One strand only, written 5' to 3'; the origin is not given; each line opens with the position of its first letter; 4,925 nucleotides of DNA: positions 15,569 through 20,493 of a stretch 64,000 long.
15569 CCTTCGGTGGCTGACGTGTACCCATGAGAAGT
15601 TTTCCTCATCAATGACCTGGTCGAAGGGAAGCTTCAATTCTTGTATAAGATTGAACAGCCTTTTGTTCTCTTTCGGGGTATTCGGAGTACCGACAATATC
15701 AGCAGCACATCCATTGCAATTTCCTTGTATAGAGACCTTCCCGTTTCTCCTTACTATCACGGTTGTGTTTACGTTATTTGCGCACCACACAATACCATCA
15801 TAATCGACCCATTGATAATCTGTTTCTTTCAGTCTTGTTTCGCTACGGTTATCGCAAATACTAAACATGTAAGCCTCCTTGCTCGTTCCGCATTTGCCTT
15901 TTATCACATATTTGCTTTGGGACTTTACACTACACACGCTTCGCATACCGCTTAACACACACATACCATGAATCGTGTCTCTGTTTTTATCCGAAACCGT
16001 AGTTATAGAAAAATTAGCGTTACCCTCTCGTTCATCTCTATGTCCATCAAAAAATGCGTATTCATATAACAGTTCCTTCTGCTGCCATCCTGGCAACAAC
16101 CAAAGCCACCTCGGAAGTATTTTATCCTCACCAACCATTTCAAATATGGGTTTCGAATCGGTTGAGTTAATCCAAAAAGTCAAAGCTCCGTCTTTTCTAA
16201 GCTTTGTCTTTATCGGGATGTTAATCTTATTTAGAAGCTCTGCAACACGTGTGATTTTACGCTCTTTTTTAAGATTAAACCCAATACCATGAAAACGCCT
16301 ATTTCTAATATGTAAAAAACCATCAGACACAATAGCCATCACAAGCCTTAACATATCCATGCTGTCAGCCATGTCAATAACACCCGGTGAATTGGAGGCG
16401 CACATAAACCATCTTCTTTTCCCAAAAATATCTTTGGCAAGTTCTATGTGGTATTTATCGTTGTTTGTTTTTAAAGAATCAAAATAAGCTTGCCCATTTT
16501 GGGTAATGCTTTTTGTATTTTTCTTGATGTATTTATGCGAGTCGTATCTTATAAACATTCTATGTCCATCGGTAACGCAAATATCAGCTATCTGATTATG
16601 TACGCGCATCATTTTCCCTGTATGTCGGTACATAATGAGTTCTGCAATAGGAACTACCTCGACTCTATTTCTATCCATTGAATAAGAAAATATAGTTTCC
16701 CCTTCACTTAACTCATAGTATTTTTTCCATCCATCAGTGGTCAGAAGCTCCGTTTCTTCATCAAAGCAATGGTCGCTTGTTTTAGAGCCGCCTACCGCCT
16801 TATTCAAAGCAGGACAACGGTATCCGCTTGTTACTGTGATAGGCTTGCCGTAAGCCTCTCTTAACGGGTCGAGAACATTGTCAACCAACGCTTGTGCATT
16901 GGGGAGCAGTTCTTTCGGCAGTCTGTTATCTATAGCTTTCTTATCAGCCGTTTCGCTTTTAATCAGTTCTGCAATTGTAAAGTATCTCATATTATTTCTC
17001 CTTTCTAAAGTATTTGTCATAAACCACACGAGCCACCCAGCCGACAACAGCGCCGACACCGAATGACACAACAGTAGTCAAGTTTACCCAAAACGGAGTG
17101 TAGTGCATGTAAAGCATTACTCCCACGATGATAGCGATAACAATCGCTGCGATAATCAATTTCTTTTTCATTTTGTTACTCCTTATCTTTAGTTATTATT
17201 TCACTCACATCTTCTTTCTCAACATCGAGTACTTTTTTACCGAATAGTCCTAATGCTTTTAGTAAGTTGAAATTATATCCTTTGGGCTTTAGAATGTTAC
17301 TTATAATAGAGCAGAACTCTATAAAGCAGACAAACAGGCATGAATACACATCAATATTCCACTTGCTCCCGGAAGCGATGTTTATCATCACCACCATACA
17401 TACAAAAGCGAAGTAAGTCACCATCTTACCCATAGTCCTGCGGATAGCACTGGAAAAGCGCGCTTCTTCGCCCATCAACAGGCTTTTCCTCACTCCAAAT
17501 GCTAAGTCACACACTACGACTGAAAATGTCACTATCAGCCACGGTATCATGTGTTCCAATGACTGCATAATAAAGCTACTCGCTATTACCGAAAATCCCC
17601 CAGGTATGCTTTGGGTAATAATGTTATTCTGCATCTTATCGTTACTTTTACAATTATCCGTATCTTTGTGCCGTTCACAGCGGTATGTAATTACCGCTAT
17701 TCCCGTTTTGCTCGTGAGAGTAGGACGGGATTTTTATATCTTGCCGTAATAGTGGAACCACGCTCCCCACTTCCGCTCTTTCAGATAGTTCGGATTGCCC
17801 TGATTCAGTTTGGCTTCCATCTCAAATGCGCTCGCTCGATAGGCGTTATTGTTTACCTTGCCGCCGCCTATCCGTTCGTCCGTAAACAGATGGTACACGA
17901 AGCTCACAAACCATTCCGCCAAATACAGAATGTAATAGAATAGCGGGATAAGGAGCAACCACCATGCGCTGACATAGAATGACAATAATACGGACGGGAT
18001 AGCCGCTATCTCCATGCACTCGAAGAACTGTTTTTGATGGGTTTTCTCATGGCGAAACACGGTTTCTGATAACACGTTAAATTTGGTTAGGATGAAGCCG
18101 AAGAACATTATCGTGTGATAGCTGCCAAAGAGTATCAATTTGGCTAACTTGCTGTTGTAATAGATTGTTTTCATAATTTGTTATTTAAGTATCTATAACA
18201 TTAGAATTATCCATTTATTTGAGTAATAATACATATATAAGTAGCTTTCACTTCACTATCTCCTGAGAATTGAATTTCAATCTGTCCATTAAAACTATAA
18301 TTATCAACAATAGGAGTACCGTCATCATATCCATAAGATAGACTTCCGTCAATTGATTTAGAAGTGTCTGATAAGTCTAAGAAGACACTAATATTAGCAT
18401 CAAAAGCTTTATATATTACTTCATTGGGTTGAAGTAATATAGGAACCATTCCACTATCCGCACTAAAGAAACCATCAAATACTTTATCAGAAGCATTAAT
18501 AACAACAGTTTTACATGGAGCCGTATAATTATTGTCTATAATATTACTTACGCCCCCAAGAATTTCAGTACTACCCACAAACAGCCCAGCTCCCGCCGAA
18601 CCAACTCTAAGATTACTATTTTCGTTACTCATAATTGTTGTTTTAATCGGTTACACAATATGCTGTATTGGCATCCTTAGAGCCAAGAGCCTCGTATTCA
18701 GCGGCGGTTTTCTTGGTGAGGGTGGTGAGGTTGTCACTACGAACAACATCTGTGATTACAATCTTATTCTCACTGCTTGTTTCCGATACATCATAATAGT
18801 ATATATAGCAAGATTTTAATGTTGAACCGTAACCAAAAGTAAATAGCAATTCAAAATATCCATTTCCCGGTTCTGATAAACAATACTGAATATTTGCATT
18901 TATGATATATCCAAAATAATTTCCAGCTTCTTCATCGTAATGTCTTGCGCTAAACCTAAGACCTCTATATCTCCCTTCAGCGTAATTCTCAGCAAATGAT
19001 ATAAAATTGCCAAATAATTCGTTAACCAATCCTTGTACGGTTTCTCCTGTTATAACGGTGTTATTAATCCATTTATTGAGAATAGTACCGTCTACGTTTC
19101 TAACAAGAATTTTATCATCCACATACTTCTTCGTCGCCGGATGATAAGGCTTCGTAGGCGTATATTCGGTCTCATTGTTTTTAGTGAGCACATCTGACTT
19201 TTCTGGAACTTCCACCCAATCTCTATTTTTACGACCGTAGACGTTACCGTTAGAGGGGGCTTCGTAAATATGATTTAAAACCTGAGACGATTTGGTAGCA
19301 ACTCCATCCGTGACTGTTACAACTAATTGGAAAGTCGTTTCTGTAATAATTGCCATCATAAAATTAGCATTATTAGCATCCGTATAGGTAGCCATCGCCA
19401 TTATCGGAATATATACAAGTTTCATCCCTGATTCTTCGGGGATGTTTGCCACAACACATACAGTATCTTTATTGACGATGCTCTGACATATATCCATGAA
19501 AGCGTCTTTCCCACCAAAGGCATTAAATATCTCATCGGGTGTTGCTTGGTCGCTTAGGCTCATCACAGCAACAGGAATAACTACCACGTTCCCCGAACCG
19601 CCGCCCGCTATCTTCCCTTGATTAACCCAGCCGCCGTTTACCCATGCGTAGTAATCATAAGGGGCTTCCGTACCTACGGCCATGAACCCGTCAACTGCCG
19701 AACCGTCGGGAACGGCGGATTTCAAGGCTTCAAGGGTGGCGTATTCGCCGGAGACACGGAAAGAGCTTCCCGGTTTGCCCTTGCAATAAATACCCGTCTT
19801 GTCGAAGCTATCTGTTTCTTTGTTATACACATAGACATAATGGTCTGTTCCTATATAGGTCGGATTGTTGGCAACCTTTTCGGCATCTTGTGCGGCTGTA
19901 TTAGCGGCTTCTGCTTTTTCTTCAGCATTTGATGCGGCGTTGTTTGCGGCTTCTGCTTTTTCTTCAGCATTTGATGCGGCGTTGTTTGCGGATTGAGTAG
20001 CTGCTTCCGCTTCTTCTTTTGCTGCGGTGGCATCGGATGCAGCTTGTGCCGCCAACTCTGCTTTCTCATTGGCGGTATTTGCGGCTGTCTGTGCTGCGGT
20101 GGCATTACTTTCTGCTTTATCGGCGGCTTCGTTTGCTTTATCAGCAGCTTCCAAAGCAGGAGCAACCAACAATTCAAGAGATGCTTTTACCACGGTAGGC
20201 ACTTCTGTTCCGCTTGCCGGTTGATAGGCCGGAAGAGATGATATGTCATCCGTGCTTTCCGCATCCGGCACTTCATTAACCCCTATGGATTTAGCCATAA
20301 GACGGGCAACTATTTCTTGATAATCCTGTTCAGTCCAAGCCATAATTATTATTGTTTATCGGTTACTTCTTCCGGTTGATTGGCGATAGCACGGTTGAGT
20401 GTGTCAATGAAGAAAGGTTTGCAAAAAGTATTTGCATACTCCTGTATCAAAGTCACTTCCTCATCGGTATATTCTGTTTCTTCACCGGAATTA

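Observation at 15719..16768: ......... intein splits the zinc-binding motif of the phage endolysin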

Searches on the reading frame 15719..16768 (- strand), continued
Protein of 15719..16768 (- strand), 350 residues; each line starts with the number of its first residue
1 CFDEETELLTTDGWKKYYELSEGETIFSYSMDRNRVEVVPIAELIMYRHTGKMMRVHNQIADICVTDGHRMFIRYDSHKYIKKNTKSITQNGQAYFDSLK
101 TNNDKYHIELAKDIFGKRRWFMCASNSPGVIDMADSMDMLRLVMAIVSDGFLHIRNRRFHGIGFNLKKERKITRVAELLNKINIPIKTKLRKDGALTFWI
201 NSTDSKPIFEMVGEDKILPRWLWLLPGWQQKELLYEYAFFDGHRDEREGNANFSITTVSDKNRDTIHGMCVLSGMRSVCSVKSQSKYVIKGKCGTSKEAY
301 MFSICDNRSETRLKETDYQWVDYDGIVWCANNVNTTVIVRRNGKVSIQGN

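Call 53: search_protein_representatives(protein=window:15719-16768:-)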
Query: 350 residues. Proteins with E-value up to 0.001 (for the whole library): 6032; up to 1e-10: 1007; up to 1e-30: 23. The best 150 are listed.
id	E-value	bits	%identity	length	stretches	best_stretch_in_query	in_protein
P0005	3.5e-115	401.3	52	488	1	1-350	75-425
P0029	2.8e-82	293.1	41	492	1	1-350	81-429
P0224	8.2e-79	281.7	41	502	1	1-350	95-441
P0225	2.2e-75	270.4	39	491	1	1-350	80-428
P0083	1.3e-65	238.3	38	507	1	1-350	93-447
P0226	5.7e-52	193.4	38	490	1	1-350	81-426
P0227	7.3e-52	193.1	38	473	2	102-350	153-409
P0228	5.5e-45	170.5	36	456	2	103-350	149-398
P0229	1.2e-44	169.4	38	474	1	1-350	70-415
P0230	1.4e-43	165.8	33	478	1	1-350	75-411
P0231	7.5e-43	163.4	36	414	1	4-350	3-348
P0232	1.1e-41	159.6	43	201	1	71-266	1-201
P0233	4.5e-40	154.3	35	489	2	104-350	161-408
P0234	5.7e-39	150.7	32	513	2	103-350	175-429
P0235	4.1e-38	147.8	35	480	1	1-350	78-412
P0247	1.2e-29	120.0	32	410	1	1-350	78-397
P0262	1.5e-24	103.2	32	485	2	110-350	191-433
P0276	2.0e-22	96.3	31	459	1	1-350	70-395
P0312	3.0e-19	85.8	31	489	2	139-350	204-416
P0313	3.2e-19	85.7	31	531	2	135-350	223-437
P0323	1.1e-18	84.0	29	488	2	135-350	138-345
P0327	1.3e-18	83.7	32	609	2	118-346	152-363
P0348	6.2e-18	81.5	34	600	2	192-350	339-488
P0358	1.1e-17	80.6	30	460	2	137-349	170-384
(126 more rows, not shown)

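Call 55: search_protein_families(library=pfam, alignment_id=A3, max_evalue=0.001)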
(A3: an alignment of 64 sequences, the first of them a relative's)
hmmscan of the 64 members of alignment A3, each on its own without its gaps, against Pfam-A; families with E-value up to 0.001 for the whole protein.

A. member 1, P0224 (502 aa): 2 families
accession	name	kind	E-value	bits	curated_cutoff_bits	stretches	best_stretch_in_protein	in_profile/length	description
PF14890.11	Intein_splicing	-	3.4e-08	33.9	35.8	1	103-498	3-136/155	Intein splicing domain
PF14528.11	LAGLIDADG_3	-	0.00013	22.6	22.5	0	332-378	14-56/82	LAGLIDADG-like domain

B. families by the number of members that match (of 64 scanned): 16 families
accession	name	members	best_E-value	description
PF14528.11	LAGLIDADG_3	23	2.7e-09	LAGLIDADG-like domain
PF00149.33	Metallophos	19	2.5e-11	Calcineurin-like phosphoesterase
PF14890.11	Intein_splicing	12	1.2e-08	Intein splicing domain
PF08291.16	Peptidase_M15_3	11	8.6e-17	Peptidase M15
PF02511.20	Thy1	2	2.6e-53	Thymidylate synthase complementing protein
PF12850.12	Metallophos_2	2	6.1e-06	Calcineurin-like phosphoesterase superfamily domain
PF13403.11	Hint_2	2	1.3e-05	Hint domain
PF00268.27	Ribonuc_red_sm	1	1.3e-28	Ribonucleotide reductase, small chain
PF18925.5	DUF5675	1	4.1e-23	Family of unknown function (DUF5675)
PF00589.27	Phage_integrase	1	4.4e-18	Phage integrase family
PF01510.30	Amidase_2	1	4e-17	N-acetylmuramoyl-L-alanine amidase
PF13597.11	NRDD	1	4.5e-14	Anaerobic ribonucleoside-triphosphate reductase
PF00476.26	DNA_pol_A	1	1.7e-08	DNA polymerase family A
PF00961.24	LAGLIDADG_1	1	0.00012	LAGLIDADG endonuclease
PF01079.26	Hint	1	0.00019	Hint module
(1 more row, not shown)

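Call 61: search_protein_families(library=pfam, max_evalue=0.01, proteins=[P0312, P0247, P0262, P0276, P0323, P0358, P0327, P0313, P0348])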
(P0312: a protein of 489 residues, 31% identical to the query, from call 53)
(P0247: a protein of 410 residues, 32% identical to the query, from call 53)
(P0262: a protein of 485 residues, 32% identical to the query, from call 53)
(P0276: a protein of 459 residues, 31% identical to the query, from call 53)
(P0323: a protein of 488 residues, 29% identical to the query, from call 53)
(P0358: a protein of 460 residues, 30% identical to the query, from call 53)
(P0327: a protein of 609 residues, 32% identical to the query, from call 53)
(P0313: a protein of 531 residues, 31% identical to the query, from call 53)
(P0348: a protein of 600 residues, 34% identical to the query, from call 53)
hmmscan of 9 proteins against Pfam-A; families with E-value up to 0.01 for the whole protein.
P0312 (489 aa): 1 family
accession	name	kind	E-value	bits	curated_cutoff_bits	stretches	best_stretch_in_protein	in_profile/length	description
PF01510.30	Amidase_2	-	4e-17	63.2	26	2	24-95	6-67/131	N-acetylmuramoyl-L-alanine amidase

P0247 (410 aa): 0 families

P0262 (485 aa): 1 family
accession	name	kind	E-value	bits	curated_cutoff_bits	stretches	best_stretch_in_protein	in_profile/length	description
PF18925.5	DUF5675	-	4.1e-23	81.8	26.7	2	5-103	2-74/114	Family of unknown function (DUF5675)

P0276 (459 aa): 2 families
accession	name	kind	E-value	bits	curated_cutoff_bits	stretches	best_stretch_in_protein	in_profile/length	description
PF14890.11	Intein_splicing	-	9.2e-05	22.7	35.8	1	82-154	7-85/155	Intein splicing domain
PF13539.11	Peptidase_M15_4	-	0.0013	19.7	25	1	396-458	11-70/70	D-alanyl-D-alanine carboxypeptidase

P0323 (488 aa): 2 families
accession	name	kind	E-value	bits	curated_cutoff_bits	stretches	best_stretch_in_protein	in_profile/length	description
PF00476.26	DNA_pol_A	-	1.7e-08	34.3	34.3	1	355-426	206-277/381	DNA polymerase family A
PF14528.11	LAGLIDADG_3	-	0.0041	17.8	22.5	0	245-299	14-74/82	LAGLIDADG-like domain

P0358 (460 aa): 0 families

P0327 (609 aa): 3 families
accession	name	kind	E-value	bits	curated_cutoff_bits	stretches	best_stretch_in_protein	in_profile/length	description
PF00053.31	EGF_laminin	-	0.00051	20.6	21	1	485-508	13-37/49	Laminin EGF domain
PF13403.11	Hint_2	-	0.0027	18.5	28.4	0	58-134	2-86/147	Hint domain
PF00111.32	Fer2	-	0.0052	17.1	21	0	470-505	19-54/77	2Fe-2S iron-sulfur cluster binding domain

P0313 (531 aa): 2 families
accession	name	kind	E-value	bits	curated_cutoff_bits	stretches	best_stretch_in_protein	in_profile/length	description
PF00268.27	Ribonuc_red_sm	-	1.3e-28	100.6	33.6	2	19-112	1-93/281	Ribonucleotide reductase, small chain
PF14890.11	Intein_splicing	-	4.8e-05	23.6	35.8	1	133-425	17-147/155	Intein splicing domain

P0348 (600 aa): 1 family
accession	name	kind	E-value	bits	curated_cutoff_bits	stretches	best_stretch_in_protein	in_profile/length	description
PF14528.11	LAGLIDADG_3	-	5.4e-05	23.8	22.5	1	382-450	8-75/82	LAGLIDADG-like domain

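Call 71: get_annotated_region(hit=H6, flank=600)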
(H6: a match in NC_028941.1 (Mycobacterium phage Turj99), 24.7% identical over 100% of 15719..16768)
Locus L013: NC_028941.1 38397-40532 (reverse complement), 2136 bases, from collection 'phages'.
description: Mycobacterium phage Turj99, complete genome.
organism: Mycobacterium phage Turj99 (NCBI taxid 1701849)
taxonomy: Viruses; Duplodnaviria; Heunggongvirae; Uroviricota; Caudoviricetes; Fromanvirus
host: Mycobacterium smegmatis mc2 155; source: soil; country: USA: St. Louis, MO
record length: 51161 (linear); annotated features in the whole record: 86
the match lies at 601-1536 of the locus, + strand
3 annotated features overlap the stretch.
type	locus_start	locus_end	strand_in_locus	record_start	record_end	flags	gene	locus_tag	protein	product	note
CDS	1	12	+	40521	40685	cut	-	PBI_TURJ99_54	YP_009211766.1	hypothetical protein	-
CDS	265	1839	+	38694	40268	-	-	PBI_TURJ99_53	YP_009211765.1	intein-containing topoisomerase primase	Intein-containing topoisomerase primase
CDS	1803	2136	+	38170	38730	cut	-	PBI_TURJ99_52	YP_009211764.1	phosphofructokinase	Primase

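Call 79: search_solved_structures(query=A2, max_evalue=0.01)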
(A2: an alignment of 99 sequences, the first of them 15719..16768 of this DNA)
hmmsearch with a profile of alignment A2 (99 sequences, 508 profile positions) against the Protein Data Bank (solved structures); distinct sequences matched with E-value up to 0.01: 8.
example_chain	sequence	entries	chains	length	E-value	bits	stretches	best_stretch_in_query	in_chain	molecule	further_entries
2cw7_A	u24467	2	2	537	1.7e-09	40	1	214-393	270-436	Endonuclease PI-PkoII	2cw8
6zgq_A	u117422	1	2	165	2.3e-08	36.3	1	91-181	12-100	AceL NrdHF-1-1 Intein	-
7qsu_A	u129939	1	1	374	1.7e-05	26.9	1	219-395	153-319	V-ATPase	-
7qss_A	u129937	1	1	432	2.2e-05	26.5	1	219-395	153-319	V-type ATP synthase alpha chain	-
3jbn_AK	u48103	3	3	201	4e-05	25.6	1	246-318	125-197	60S ribosomal protein uL13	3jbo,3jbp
3j79_K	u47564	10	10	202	6.6e-05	24.9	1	246-318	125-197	60S ribosomal protein uL13 | 60S ribosomal protein L13, putative | 60S ribosomal protein L13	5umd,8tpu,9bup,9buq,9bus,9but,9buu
9hth_A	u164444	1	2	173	0.00042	22.3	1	112-168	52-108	DNA-directed DNA polymerase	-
2lwy_A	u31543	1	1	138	0.0037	19.1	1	89-159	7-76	BACTERIAL INTEIN-LIKE DOMAIN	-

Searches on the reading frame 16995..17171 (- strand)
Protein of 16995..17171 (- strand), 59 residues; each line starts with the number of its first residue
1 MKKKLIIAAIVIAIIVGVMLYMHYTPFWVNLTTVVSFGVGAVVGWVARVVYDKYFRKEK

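Call 16: search_protein_families(library=phrogs, max_evalue=0.001, proteins=[window:16995-17171:-])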
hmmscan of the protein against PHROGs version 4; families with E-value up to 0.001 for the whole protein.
window:16995-17171:- (59 aa): 1 family
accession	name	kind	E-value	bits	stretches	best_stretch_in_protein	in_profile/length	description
phrog_3045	-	moron, auxiliary metabolic gene and host takeover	0.0004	21.4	1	3-59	9-65/91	membrane protein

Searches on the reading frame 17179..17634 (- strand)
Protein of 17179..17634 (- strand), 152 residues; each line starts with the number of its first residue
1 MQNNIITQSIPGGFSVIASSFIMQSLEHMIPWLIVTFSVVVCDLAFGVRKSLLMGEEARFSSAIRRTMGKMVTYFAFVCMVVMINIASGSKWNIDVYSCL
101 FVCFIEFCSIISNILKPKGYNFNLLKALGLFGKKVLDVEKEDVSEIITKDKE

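Call 16: search_protein_families(library=phrogs, max_evalue=0.001, proteins=[window:17179-17634:-])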
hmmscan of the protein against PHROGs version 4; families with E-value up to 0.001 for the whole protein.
window:17179-17634:- (152 aa): 2 families
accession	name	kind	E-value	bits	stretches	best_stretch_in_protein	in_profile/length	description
phrog_199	-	lysis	4.8e-06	26.6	1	16-119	13-114/545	holin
phrog_20732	-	unknown function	1.6e-05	26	1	28-110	10-92/157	-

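Call 39: search_protein_families(library=pfam, max_evalue=0.001, proteins=[window:17179-17634:-])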
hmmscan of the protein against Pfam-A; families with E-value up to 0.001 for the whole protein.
window:17179-17634:- (152 aa): 1 family
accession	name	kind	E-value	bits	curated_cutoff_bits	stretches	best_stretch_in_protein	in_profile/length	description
PF05105.17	Phage_holin_4_1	-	1.1e-07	32.4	22.2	1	22-115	3-97/116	Bacteriophage holin family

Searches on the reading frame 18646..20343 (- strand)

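Call 16: search_protein_families(library=phrogs, max_evalue=0.001, proteins=[window:18646-20343:-])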
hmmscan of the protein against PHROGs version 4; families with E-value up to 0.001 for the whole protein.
window:18646-20343:- (566 aa): 5 families
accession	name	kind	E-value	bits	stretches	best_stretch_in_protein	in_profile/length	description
phrog_19280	-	unknown function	4.4e-09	36.5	1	52-152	124-226/623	-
phrog_13481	-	tail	1.3e-06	28.7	1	61-169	173-264/596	tail fiber protein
phrog_22285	-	tail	7.7e-06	25.7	1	64-271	124-325/802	tail fiber protein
phrog_2636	-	tail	0.00023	21.3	1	62-159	112-189/568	tail fiber protein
phrog_21765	-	unknown function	0.00044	20.4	1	74-258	28-190/422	-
